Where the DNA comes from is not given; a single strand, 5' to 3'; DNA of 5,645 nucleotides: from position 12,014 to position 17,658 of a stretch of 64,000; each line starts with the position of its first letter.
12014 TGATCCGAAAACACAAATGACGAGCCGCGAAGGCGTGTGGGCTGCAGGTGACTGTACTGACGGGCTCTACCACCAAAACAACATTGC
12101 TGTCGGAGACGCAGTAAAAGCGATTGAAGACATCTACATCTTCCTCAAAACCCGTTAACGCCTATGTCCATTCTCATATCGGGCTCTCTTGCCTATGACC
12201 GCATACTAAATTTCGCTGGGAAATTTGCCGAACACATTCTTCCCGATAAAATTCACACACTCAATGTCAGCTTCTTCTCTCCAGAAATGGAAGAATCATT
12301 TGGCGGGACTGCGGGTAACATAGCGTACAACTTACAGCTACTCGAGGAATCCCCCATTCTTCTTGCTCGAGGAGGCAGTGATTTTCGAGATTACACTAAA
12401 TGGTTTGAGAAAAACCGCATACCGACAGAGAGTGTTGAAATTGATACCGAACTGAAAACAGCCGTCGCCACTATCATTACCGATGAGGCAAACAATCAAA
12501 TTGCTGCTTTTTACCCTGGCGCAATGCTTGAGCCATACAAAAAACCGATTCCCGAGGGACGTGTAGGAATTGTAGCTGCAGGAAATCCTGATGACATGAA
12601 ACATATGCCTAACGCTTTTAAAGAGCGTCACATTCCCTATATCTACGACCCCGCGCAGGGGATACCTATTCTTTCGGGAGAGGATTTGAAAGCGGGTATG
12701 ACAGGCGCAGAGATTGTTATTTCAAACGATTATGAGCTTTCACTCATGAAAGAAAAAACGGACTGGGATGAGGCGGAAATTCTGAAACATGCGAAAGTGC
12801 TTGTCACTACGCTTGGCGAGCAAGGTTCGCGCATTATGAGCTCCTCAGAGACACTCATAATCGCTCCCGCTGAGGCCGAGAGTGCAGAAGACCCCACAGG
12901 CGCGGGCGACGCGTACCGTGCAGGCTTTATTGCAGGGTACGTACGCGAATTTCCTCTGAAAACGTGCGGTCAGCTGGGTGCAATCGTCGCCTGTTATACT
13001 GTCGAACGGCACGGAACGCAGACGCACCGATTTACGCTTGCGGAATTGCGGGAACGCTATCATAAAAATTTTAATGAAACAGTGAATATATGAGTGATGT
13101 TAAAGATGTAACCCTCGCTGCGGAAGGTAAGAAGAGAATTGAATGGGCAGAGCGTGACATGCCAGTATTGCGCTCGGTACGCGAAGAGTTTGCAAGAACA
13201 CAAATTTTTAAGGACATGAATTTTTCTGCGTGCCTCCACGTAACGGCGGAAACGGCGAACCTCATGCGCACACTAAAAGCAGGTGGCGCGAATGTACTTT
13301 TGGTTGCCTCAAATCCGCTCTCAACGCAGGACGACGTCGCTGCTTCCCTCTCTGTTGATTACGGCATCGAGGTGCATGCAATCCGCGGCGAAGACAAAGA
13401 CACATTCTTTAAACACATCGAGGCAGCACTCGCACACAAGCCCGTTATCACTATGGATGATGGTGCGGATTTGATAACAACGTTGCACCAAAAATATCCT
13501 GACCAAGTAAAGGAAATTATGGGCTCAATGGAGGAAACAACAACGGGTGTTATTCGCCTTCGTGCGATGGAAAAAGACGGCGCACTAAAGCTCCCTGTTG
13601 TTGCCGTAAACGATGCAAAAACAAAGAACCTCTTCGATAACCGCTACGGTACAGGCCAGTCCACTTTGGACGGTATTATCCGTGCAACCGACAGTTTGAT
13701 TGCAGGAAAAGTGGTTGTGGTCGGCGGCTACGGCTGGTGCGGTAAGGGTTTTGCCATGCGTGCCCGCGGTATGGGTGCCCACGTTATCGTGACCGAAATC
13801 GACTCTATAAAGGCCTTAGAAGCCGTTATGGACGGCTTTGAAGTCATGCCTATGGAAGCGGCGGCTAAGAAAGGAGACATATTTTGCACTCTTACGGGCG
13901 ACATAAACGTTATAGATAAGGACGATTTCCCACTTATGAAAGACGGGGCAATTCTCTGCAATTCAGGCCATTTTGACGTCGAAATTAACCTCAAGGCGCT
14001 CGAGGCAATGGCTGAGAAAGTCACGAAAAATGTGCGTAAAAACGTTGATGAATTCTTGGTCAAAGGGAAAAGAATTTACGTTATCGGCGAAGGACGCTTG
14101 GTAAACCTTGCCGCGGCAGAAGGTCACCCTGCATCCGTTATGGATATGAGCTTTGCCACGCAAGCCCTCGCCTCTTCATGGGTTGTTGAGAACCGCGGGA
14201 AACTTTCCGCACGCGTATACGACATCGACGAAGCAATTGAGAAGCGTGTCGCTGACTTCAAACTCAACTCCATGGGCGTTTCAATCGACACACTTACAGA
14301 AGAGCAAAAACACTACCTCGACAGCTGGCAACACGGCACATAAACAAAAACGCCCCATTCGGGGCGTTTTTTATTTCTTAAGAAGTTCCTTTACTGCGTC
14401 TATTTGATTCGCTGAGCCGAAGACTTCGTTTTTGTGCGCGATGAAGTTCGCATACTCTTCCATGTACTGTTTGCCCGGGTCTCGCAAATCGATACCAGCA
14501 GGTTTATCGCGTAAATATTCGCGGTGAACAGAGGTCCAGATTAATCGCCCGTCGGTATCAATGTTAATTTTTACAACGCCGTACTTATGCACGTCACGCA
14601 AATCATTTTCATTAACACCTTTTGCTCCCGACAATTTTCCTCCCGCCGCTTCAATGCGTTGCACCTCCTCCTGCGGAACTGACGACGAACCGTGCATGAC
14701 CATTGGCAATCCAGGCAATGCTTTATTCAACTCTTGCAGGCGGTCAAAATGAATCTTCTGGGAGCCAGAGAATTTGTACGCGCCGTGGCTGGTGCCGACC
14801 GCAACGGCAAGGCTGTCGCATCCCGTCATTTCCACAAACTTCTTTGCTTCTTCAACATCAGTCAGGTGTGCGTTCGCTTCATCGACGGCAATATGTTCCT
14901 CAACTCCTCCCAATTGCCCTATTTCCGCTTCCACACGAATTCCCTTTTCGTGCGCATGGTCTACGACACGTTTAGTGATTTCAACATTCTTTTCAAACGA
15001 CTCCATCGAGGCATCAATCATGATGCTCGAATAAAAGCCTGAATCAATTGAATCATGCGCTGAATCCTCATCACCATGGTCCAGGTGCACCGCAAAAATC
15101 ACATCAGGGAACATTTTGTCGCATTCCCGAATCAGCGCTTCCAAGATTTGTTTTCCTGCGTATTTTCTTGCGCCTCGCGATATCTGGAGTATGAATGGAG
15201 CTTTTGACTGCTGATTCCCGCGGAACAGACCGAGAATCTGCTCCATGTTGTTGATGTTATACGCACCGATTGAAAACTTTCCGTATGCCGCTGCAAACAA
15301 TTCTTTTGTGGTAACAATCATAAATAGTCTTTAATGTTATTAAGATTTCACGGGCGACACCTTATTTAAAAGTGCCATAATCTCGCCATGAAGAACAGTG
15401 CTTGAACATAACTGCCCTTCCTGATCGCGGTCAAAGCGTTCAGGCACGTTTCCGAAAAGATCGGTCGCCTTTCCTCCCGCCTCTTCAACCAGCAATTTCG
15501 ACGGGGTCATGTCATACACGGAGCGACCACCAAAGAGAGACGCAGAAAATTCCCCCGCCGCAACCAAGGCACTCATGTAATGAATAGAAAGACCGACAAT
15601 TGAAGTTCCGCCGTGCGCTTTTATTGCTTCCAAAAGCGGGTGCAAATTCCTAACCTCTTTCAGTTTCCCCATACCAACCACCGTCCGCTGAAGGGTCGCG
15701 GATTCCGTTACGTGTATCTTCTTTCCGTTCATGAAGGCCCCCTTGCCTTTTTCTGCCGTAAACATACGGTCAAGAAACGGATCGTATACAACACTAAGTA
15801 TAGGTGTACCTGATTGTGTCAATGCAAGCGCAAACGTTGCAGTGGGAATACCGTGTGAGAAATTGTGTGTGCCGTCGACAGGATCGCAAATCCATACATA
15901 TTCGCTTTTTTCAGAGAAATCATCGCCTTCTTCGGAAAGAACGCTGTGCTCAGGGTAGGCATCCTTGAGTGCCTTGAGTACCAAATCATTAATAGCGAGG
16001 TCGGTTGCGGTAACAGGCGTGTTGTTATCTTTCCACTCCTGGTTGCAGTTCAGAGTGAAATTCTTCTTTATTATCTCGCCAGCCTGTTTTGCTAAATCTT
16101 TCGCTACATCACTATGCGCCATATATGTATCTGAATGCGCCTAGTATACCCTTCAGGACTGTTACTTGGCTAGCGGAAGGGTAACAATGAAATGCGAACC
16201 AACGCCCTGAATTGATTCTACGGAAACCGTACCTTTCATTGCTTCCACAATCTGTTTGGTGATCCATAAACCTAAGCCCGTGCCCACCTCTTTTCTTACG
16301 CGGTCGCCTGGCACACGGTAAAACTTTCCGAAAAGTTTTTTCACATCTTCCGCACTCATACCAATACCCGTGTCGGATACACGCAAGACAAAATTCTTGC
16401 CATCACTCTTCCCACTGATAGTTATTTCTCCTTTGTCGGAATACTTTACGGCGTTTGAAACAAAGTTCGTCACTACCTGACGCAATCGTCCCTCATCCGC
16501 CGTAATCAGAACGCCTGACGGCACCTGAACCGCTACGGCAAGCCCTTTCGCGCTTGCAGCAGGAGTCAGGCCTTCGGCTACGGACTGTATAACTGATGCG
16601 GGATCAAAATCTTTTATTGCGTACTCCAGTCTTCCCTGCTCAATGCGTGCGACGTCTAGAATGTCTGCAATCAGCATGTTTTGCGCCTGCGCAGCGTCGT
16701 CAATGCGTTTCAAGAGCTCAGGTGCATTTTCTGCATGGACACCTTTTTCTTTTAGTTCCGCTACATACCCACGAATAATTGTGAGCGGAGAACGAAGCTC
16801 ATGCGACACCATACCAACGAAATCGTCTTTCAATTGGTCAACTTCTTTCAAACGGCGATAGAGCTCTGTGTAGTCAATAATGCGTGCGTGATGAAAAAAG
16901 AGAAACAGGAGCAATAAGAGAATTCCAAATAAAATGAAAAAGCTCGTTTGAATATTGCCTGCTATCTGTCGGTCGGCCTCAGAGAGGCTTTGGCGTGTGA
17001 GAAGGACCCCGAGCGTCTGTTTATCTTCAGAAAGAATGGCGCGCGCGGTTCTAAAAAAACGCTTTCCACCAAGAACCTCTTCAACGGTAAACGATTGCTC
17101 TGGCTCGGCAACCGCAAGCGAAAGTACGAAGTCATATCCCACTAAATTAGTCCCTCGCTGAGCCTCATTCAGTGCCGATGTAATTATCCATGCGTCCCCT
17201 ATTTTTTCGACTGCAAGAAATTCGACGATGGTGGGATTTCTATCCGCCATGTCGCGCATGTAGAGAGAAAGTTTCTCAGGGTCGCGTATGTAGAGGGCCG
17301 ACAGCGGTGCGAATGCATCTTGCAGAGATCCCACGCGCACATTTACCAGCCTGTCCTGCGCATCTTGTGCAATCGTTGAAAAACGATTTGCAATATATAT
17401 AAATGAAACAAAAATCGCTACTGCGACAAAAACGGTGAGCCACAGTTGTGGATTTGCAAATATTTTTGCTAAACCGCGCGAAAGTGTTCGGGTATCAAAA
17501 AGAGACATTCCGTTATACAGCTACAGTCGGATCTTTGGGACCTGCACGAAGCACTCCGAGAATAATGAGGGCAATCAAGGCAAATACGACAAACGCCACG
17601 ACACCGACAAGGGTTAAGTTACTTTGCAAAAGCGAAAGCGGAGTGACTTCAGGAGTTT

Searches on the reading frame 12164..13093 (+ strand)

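Call 33: search_protein_families(library=pfam, proteins=[window:12164-13093:+], max_evalue=0.0001)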
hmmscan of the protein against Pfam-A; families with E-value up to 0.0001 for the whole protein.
window:12164-13093:+ (309 aa): 1 family
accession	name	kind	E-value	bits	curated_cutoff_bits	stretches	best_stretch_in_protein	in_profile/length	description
PF00294.29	PfkB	-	2.1e-37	129.5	25.8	1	39-287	28-297/302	pfkB family carbohydrate kinase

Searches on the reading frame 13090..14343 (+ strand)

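Call 33: search_protein_families(library=pfam, proteins=[window:13090-14343:+], max_evalue=0.0001)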
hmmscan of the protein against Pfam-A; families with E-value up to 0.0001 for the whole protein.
window:13090-14343:+ (417 aa): 4 families
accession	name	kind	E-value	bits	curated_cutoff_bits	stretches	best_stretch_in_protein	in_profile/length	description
PF05221.23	AdoHcyase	-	2e-56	191.8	25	2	3-134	3-138/299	S-adenosyl-L-homocysteine hydrolase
PF00670.27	AdoHcyase_NAD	-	3.7e-52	177.1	27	1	184-344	1-161/162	S-adenosyl-L-homocysteine hydrolase, NAD binding domain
PF02826.25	2-Hacid_dh_C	-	2.8e-08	33.8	25.1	1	203-294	33-128/178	D-isomer specific 2-hydroxyacid dehydrogenase, NAD binding domain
PF07991.19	KARI_N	-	4.9e-08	33.2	20.6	1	204-300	2-102/165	Acetohydroxy acid isomeroreductase, NADPH-binding domain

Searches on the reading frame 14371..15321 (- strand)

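Call 33: search_protein_families(library=pfam, proteins=[window:14371-15321:-], max_evalue=0.0001)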
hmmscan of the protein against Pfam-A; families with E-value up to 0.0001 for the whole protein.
window:14371-15321:- (316 aa): 1 family
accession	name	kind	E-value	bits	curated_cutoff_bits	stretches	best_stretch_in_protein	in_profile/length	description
PF01116.26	F_bP_aldolase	-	6.9e-81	272.2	25.5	1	4-306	2-277/277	Fructose-bisphosphate aldolase class-II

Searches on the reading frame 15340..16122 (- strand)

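Call 33: search_protein_families(library=pfam, proteins=[window:15340-16122:-], max_evalue=0.0001)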
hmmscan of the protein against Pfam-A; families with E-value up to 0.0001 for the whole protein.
window:15340-16122:- (260 aa): 1 family
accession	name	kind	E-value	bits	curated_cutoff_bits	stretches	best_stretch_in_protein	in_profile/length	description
PF00459.30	Inositol_P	-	8.9e-50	170.1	27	1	6-254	8-268/271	Inositol monophosphatase family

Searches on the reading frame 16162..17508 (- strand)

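Call 33: search_protein_families(library=pfam, proteins=[window:16162-17508:-], max_evalue=0.0001)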
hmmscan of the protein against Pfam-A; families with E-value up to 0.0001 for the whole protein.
window:16162-17508:- (448 aa): 2 families
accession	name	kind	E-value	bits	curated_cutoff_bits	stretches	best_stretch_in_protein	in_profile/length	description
PF02518.31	HATPase_c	-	2.9e-30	105.4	26.4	1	338-447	2-110/111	Histidine kinase-, DNA gyrase B-, and HSP90-like ATPase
PF00512.31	HisKA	-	1e-15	57.9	26.9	1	227-292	2-66/66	His Kinase A (phospho-acceptor) domain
